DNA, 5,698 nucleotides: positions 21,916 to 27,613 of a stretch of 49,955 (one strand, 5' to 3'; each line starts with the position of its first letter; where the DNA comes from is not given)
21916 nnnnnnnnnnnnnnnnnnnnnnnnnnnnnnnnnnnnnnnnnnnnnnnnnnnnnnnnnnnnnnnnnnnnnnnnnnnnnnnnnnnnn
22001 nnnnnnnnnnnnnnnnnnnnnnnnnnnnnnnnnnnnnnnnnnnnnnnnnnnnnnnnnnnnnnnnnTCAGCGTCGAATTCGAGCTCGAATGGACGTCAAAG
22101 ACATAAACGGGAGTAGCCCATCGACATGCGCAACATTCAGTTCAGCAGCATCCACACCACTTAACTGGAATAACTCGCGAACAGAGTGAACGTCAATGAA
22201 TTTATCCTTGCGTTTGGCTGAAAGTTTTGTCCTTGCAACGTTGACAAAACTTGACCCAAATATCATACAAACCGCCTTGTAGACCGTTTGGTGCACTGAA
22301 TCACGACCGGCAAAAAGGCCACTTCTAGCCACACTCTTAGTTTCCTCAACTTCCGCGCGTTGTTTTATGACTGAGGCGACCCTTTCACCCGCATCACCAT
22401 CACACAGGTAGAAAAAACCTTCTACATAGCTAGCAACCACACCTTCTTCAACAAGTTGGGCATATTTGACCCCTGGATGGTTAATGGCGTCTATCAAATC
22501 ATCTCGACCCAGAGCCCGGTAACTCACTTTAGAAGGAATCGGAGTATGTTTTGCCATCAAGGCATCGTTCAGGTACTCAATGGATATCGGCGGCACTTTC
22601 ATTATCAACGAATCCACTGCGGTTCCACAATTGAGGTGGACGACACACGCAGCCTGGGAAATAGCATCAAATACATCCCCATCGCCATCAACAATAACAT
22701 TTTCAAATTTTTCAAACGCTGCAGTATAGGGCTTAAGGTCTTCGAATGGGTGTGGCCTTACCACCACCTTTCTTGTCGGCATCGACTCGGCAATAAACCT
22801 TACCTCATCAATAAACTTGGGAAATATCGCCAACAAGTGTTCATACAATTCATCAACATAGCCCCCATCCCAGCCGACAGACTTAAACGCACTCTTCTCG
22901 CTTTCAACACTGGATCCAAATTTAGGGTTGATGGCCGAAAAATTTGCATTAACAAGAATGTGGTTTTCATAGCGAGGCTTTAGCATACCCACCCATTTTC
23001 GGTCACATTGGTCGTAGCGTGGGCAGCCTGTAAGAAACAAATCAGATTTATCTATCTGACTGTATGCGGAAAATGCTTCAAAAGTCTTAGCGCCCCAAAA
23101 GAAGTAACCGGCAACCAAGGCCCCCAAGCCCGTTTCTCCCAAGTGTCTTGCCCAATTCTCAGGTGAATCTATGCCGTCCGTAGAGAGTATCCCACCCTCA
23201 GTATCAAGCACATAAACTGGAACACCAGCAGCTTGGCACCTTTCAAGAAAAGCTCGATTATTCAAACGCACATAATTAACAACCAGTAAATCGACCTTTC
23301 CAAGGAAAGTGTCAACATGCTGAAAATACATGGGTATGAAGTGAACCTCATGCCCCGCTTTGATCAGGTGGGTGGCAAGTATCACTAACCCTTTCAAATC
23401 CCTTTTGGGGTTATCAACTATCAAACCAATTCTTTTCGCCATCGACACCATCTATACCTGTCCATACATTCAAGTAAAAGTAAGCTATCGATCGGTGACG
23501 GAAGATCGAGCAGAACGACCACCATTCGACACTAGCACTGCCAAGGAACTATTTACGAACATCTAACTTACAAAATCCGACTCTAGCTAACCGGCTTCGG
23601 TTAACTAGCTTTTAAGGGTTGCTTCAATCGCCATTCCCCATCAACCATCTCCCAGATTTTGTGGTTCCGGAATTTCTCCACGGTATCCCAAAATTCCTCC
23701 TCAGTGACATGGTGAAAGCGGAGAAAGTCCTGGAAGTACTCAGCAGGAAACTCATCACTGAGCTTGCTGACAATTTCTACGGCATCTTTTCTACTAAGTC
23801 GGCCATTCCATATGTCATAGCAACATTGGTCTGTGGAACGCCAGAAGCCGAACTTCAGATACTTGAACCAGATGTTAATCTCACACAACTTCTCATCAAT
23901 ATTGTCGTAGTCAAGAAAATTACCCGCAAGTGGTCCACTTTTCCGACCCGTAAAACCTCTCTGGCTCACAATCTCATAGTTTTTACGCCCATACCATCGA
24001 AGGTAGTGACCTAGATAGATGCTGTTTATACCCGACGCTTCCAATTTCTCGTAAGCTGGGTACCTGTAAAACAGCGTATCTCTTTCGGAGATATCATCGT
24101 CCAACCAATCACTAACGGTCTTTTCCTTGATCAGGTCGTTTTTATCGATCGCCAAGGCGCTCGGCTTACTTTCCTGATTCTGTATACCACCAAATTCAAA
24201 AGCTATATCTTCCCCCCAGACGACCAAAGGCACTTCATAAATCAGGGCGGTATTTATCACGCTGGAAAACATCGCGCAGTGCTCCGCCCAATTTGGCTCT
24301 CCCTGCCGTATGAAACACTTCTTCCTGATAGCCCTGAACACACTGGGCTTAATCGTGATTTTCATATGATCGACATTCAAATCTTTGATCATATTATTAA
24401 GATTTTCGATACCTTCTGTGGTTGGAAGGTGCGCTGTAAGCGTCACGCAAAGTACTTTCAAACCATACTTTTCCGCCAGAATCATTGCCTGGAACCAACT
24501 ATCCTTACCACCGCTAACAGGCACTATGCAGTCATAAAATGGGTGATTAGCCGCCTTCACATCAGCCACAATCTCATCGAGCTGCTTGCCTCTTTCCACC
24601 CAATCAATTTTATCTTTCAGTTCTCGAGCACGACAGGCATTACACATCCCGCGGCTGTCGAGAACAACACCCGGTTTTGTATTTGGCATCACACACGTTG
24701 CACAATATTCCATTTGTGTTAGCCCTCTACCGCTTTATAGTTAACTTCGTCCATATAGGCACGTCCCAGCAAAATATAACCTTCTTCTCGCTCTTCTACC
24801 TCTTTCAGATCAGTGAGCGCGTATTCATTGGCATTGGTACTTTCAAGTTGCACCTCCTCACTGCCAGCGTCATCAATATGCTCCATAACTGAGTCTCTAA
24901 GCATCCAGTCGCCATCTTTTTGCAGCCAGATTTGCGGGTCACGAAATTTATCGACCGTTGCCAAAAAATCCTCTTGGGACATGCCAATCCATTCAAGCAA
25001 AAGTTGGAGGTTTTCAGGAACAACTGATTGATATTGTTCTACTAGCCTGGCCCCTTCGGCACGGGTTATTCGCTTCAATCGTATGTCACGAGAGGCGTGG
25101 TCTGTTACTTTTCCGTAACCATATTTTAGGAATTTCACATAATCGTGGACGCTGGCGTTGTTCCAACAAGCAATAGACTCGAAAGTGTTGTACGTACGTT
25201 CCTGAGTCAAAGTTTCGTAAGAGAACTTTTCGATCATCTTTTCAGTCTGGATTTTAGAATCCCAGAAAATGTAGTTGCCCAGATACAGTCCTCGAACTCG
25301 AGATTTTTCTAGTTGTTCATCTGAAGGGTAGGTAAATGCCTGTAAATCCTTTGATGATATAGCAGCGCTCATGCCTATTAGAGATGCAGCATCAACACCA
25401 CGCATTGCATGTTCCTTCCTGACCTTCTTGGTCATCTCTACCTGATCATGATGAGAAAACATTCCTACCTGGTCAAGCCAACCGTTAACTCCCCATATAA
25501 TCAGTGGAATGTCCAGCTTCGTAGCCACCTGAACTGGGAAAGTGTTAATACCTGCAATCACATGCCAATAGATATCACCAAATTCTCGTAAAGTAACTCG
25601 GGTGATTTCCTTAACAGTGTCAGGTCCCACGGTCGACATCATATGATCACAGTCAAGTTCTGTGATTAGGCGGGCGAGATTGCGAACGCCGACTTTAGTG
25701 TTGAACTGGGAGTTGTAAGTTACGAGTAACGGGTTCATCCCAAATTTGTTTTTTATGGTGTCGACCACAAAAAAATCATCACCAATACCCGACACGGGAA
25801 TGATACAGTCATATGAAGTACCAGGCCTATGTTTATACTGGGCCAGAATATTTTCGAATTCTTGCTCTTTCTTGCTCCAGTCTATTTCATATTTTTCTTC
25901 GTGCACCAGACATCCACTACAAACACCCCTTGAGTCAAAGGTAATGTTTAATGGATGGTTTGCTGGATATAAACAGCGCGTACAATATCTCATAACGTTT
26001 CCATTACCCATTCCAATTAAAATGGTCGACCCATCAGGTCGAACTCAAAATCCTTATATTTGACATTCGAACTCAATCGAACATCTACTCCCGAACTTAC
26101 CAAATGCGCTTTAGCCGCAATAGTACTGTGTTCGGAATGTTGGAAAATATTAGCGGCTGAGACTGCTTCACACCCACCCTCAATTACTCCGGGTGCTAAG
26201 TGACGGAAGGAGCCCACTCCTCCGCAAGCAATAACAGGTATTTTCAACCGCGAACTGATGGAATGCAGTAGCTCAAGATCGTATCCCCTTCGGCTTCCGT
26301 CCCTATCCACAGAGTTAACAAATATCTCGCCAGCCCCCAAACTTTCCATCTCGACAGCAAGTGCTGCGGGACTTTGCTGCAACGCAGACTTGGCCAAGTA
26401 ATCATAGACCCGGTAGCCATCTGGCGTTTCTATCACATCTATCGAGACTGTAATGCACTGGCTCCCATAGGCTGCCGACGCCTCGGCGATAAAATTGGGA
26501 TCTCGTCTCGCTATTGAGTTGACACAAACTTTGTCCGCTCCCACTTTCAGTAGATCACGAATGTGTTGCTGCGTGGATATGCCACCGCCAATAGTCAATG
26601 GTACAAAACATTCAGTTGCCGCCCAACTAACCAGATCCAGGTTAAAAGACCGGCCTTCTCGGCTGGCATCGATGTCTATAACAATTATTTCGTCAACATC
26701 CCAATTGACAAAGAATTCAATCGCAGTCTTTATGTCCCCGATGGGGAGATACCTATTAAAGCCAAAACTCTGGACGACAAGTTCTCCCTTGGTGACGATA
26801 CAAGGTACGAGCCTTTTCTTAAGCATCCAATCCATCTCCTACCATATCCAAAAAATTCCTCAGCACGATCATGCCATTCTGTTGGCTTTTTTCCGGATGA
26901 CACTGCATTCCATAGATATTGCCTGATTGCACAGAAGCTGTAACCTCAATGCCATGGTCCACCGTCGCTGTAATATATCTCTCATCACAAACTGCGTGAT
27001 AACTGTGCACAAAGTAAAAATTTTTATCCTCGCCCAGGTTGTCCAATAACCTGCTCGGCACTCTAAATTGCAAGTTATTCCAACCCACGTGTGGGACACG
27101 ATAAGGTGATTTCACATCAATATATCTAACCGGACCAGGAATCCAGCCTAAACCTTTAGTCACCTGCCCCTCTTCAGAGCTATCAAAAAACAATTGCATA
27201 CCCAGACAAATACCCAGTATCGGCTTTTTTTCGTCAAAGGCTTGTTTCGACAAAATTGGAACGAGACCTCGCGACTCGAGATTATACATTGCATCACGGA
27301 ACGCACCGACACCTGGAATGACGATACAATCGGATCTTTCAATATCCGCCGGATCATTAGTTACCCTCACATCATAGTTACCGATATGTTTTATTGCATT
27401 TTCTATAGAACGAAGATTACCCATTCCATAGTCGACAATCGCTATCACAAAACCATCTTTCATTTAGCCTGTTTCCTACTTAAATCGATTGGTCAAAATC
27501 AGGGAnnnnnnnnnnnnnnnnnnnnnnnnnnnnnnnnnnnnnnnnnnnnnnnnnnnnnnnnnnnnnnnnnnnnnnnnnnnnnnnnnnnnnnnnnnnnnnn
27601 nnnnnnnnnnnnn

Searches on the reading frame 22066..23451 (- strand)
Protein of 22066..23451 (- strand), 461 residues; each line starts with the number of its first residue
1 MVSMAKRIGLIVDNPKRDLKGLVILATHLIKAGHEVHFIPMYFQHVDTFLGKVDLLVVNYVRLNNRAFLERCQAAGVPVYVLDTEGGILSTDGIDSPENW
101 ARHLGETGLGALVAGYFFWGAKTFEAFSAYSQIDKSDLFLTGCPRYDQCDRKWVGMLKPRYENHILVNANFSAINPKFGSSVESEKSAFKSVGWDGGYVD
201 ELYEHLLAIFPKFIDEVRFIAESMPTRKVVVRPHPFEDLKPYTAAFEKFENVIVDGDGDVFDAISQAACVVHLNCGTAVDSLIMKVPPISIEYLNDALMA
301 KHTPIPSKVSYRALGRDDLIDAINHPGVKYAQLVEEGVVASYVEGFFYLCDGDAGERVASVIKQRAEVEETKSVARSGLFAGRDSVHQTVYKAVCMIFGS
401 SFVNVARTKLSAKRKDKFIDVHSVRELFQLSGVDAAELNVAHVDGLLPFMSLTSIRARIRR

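Call 6: search_protein_families(library=ncbifam, max_evalue=1e-10, proteins=[window:22066-23451:-])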
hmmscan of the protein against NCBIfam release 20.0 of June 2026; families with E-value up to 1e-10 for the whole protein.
window:22066-23451:- (461 aa): 2 families
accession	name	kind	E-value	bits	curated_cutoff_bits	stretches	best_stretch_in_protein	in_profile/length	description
TIGR04396.2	surf_polysacc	subfamily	2.9e-82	277.1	125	1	8-429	1-424/427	surface carbohydrate biosynthesis protein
NF046086.1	BFO_1060_trans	domain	3.3e-17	62.7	200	1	9-364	3-362/365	BFO_1060 family glycosyltransferase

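Call 18: search_protein_families(library=pfam, max_evalue=0.01, proteins=[window:22066-23451:-])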
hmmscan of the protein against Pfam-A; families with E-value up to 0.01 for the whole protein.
window:22066-23451:- (461 aa): 0 families

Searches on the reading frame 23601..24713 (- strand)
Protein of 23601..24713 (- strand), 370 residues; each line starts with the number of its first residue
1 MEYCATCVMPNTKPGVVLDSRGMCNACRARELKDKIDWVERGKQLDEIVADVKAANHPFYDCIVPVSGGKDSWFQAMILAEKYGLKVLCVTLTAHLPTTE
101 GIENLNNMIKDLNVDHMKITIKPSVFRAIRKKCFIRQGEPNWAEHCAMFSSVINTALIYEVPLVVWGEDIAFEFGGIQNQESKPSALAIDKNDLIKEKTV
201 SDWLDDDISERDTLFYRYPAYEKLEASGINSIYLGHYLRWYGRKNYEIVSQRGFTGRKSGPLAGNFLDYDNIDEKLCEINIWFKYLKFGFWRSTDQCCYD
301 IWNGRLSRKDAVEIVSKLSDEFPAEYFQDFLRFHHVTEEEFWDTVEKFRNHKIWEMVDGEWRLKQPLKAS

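Call 6: search_protein_families(library=ncbifam, max_evalue=1e-10, proteins=[window:23601-24713:-])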
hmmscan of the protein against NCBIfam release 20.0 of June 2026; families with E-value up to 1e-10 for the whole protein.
window:23601-24713:- (370 aa): 1 family
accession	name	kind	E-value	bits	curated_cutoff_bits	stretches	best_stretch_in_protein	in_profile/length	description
TIGR03573.1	WbuX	subfamily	1.3e-122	409.6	203.2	1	1-346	1-344/344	N-acetyl sugar amidotransferase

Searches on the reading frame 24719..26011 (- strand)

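Call 7: search_protein_families(library=ncbifam, max_evalue=1e-10, proteins=[window:24719-26011:-])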
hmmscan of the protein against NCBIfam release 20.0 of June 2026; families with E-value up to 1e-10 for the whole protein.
window:24719-26011:- (430 aa): 1 family
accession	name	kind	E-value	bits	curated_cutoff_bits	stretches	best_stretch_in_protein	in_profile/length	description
TIGR03573.1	WbuX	subfamily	1.4e-112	376.5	203.2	1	7-353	1-343/344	N-acetyl sugar amidotransferase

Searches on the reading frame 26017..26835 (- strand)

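Call 7: search_protein_families(library=ncbifam, max_evalue=1e-10, proteins=[window:26017-26835:-])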
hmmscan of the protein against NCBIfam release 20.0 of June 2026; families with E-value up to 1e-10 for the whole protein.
window:26017-26835:- (272 aa): 7 families
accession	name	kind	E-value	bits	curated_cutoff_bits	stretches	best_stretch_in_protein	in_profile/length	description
TIGR03572.1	WbuZ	equivalog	1e-79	267.2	299.7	1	4-233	1-232/232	glycosyl amidation-associated protein WbuZ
NF038364.1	AglZ_HisF2_fam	equivalog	1.1e-62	211.7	310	1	5-234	1-231/248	AglZ/HisF2 family acetamidino modification protein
TIGR00735.1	hisF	equivalog_domain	3e-61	206.9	294.55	1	4-253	1-254/254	imidazole glycerol phosphate synthase subunit HisF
NF010112.0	PRK13585.1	equivalog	4.3e-26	92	243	1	13-214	9-208/241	1-(5-phosphoribosyl)-5-[(5-phosphoribosylamino)methylideneamino]imidazole-4-carboxamide isomerase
TIGR00007.1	TIGR00007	equivalog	2.4e-24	86.2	228.95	1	36-212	31-203/231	1-(5-phosphoribosyl)-5-[(5-phosphoribosylamino)methylideneamino]imidazole-4-carboxamide isomerase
TIGR01919.1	hisA-trpF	equivalog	1.7e-12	47.4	306.45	1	48-212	46-207/243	bifunctional 1-(5-phosphoribosyl)-5-((5-phosphoribosylamino)methylideneamino)imidazole-4-carboxamide isomerase/phosphoribosylanthranilate is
NF010114.0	PRK13587.1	equivalog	1.1e-11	44.9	305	1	37-209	35-203/234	1-(5-phosphoribosyl)-5-((5-phosphoribosylamino)methylideneamino)imidazole-4-carboxamide isomerase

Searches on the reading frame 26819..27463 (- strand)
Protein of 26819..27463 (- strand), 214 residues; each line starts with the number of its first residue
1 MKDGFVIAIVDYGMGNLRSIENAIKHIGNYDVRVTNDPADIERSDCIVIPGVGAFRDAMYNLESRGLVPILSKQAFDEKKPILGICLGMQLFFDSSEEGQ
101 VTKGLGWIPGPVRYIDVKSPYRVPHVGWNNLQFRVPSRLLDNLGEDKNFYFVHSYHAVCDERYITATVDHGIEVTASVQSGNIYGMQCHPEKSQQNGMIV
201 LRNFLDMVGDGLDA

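Call 7: search_protein_families(library=ncbifam, max_evalue=1e-10, proteins=[window:26819-27463:-])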
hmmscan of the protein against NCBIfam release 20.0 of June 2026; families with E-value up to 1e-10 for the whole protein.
window:26819-27463:- (214 aa): 2 families
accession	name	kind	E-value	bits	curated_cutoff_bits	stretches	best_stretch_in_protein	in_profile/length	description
TIGR01855.1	IMP_synth_hisH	equivalog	2.9e-67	226.3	105.4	1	7-207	1-198/198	imidazole glycerol phosphate synthase subunit HisH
NF010608.0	PRK14004.1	equivalog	3.3e-46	157.6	216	1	6-208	1-210/210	imidazole glycerol phosphate synthase subunit HisH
